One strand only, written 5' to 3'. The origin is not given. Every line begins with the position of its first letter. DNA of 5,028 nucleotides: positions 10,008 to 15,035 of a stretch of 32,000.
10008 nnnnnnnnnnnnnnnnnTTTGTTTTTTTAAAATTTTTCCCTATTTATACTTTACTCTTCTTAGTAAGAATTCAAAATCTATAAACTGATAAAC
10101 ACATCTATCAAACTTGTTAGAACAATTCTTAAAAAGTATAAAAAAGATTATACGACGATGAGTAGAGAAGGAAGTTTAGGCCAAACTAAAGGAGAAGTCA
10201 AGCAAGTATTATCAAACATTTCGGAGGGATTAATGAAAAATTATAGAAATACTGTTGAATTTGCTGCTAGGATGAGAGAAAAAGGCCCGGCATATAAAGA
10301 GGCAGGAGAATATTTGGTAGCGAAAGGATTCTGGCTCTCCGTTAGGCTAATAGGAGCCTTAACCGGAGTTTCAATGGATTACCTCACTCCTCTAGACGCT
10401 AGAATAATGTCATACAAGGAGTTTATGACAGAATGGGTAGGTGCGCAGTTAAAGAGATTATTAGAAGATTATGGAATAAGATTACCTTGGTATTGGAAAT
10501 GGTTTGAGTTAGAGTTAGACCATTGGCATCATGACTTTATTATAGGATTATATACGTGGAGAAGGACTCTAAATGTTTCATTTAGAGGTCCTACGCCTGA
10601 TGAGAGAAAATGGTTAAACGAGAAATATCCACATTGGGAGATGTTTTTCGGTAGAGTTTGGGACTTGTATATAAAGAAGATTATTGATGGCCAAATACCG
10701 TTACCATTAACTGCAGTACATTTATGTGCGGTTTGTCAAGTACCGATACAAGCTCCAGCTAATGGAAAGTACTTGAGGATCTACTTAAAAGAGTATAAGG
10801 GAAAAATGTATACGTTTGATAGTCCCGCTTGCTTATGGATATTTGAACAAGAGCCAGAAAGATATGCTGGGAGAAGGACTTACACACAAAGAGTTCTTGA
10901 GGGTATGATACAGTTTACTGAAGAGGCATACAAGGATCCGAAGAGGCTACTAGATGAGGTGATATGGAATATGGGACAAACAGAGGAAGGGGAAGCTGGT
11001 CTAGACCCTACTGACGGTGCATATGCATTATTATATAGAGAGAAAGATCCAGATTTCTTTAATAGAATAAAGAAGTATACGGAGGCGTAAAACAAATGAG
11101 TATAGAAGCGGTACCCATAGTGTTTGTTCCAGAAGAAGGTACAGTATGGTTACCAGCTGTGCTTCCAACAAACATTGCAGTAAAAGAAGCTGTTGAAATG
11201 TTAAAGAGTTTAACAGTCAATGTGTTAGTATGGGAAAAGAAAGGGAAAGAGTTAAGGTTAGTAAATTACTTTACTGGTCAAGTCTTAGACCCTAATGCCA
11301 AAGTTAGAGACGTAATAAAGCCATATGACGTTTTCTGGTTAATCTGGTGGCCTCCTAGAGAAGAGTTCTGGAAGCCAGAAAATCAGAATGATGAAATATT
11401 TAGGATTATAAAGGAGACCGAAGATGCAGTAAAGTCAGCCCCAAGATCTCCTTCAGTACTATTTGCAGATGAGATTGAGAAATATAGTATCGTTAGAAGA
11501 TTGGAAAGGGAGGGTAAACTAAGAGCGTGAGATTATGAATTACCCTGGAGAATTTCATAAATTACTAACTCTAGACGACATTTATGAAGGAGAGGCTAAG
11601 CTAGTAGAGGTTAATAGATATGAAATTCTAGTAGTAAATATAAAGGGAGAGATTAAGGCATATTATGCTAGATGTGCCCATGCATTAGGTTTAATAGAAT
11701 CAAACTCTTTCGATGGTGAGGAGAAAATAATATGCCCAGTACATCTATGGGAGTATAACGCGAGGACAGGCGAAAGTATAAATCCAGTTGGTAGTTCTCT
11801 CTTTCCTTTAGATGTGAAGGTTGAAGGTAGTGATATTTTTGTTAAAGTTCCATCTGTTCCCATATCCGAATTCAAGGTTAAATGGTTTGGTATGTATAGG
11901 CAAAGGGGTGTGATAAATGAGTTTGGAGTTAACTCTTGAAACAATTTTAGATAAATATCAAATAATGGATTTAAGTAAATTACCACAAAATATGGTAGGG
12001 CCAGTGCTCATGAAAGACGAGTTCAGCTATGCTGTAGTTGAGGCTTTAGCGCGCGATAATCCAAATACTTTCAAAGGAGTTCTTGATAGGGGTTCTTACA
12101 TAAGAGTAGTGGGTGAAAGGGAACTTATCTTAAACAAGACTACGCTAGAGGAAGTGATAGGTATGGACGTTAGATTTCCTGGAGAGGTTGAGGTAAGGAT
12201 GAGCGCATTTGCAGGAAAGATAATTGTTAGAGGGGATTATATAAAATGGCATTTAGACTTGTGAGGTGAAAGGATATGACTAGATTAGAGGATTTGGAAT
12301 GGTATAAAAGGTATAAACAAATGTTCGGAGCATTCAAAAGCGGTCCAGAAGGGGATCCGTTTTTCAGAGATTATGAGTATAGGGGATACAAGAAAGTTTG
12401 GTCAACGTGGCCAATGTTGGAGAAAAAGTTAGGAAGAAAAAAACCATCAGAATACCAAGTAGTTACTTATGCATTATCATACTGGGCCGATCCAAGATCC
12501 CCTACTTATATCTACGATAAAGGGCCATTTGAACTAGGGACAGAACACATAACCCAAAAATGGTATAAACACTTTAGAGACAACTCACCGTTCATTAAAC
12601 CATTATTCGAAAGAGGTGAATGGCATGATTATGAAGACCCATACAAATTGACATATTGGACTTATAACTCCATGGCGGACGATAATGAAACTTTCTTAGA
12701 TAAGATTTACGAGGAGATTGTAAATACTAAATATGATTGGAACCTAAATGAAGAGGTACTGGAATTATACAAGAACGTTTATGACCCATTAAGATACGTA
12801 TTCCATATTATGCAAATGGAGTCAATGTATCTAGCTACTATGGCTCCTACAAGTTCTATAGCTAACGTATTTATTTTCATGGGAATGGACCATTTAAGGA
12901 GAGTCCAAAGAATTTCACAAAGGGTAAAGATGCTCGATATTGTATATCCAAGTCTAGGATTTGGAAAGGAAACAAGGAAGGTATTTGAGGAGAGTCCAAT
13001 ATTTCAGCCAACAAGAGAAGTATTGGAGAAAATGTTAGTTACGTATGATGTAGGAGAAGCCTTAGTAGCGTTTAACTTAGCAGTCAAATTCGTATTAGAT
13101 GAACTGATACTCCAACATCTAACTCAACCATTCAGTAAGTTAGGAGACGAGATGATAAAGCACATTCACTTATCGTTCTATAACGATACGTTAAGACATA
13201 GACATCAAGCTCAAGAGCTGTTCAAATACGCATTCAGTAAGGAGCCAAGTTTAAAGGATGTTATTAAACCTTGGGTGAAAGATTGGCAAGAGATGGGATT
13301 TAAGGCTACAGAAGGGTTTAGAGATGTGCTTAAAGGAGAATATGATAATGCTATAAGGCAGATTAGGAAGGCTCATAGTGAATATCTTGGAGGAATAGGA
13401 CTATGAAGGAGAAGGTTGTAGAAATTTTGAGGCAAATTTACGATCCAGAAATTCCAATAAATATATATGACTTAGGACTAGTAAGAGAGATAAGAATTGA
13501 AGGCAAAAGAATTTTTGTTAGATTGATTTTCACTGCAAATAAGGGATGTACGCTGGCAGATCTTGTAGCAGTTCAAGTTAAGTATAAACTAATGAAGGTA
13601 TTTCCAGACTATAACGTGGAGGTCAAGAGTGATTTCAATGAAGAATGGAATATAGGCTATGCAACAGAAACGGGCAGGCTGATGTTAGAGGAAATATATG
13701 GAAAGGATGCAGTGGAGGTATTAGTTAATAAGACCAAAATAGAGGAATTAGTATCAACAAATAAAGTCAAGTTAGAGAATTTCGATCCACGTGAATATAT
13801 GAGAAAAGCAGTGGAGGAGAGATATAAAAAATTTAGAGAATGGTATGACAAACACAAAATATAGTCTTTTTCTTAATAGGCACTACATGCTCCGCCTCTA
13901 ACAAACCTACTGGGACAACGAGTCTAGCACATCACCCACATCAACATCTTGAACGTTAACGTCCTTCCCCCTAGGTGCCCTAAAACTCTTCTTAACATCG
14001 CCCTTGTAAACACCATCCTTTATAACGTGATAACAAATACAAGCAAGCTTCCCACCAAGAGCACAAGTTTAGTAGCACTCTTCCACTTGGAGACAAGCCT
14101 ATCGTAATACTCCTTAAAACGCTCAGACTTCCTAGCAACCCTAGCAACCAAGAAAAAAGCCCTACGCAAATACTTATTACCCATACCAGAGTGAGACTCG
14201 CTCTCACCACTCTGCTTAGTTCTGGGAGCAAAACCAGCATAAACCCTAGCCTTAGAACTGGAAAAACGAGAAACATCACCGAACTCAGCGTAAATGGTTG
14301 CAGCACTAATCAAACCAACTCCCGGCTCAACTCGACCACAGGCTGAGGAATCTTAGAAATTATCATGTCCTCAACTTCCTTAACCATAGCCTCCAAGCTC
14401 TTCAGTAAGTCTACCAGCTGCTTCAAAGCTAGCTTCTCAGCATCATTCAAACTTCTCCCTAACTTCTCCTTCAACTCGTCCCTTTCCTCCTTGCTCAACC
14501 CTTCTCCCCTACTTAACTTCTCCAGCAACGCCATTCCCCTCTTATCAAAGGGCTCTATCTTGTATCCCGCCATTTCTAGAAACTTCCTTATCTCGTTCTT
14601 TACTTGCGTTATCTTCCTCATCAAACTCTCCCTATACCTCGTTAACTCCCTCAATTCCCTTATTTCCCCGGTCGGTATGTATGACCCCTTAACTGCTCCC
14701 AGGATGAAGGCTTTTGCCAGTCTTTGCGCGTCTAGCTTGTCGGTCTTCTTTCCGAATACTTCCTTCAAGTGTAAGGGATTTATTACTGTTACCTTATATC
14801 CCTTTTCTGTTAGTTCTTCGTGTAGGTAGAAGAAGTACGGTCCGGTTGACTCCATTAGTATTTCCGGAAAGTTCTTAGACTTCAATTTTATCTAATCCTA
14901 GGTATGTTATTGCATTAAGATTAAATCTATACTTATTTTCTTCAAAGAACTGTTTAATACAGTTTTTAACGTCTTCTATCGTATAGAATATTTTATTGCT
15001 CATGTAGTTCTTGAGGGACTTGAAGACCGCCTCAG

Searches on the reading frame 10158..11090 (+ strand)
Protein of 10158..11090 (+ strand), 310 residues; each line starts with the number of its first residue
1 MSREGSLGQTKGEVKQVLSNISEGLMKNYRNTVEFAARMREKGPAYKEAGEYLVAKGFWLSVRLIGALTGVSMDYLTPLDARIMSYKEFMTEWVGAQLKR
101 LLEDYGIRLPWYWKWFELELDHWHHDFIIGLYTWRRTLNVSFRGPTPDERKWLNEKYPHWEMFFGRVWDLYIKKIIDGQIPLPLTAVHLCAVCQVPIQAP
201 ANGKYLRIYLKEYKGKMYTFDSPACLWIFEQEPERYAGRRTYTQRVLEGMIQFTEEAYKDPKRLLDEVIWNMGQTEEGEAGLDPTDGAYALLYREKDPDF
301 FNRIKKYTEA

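Call 13: search_protein_families(library=pfam, proteins=[window:10158-11090:+], max_evalue=0.01)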
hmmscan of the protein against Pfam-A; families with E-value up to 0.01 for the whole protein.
window:10158-11090:+ (310 aa): 1 family
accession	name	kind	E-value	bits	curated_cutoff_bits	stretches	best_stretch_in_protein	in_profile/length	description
PF04945.19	YHS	-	7.1e-18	64.8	30.3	1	197-239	1-46/47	YHS domain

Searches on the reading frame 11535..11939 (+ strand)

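Call 15: search_protein_families(library=pfam, proteins=[window:11535-11939:+], max_evalue=0.001)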
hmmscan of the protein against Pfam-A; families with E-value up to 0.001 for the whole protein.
window:11535-11939:+ (134 aa): 3 families
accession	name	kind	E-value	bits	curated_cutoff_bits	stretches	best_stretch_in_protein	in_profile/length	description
PF00355.32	Rieske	-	2.4e-11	43.8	20.3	1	10-82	5-76/88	Rieske [2Fe-2S] domain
PF22543.2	Rieske_4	-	2.6e-05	24.9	28.4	1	14-82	7-78/119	Soluble Rieske-type ferredoxin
PF13806.12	Rieske_2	-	0.00066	20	27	0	7-103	2-103/104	Rieske-like [2Fe-2S] domain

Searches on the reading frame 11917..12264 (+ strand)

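Call 15: search_protein_families(library=pfam, proteins=[window:11917-12264:+], max_evalue=0.001)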
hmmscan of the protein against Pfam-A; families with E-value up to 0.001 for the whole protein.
window:11917-12264:+ (115 aa): 1 family
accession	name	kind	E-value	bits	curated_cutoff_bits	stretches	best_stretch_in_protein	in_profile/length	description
PF02406.22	MmoB_DmpM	-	5.7e-23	81.4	25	1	25-112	1-85/85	MmoB/DmpM family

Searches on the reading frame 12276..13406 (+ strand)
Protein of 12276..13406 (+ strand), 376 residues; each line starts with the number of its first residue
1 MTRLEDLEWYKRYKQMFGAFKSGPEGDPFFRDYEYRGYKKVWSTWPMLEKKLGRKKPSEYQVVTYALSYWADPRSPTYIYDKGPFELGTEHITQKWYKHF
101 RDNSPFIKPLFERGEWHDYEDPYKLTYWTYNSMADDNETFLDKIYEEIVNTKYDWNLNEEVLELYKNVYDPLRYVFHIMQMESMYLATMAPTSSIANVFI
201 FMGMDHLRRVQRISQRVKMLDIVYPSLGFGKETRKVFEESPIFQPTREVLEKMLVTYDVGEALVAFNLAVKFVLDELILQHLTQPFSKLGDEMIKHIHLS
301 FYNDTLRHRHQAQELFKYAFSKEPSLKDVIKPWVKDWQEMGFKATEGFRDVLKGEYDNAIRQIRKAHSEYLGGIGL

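Call 15: search_protein_families(library=pfam, proteins=[window:12276-13406:+], max_evalue=0.001)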
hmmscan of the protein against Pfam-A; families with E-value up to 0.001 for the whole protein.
window:12276-13406:+ (376 aa): 1 family
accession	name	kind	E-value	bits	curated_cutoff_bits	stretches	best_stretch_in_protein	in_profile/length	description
PF02332.24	Phenol_Hydrox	-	8.1e-64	215.8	24.4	1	96-322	1-229/230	Methane/Phenol/Alkene Hydroxylase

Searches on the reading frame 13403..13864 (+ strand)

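Call 15: search_protein_families(library=pfam, proteins=[window:13403-13864:+], max_evalue=0.001)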
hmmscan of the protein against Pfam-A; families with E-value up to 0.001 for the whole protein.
window:13403-13864:+ (153 aa): 1 family
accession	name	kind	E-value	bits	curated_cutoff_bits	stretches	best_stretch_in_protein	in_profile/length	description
PF01883.24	FeS_assembly_P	-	1.9e-11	44.5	23.5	1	2-73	1-72/73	Iron-sulfur cluster assembly protein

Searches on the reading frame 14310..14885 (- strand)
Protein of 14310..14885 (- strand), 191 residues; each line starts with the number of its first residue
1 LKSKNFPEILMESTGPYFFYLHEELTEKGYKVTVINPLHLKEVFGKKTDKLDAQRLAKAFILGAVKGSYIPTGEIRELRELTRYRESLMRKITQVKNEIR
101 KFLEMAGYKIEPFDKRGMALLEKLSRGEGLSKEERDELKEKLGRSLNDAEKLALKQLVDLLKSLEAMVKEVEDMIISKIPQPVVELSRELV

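Call 15: search_protein_families(library=pfam, proteins=[window:14310-14885:-], max_evalue=0.001)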
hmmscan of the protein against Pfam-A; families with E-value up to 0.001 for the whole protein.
window:14310-14885:- (191 aa): 1 family
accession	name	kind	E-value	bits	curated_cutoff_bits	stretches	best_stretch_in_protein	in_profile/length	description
PF01548.23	DEDD_Tnp_IS110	-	9.3e-20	71.4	29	1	7-104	48-151/155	Transposase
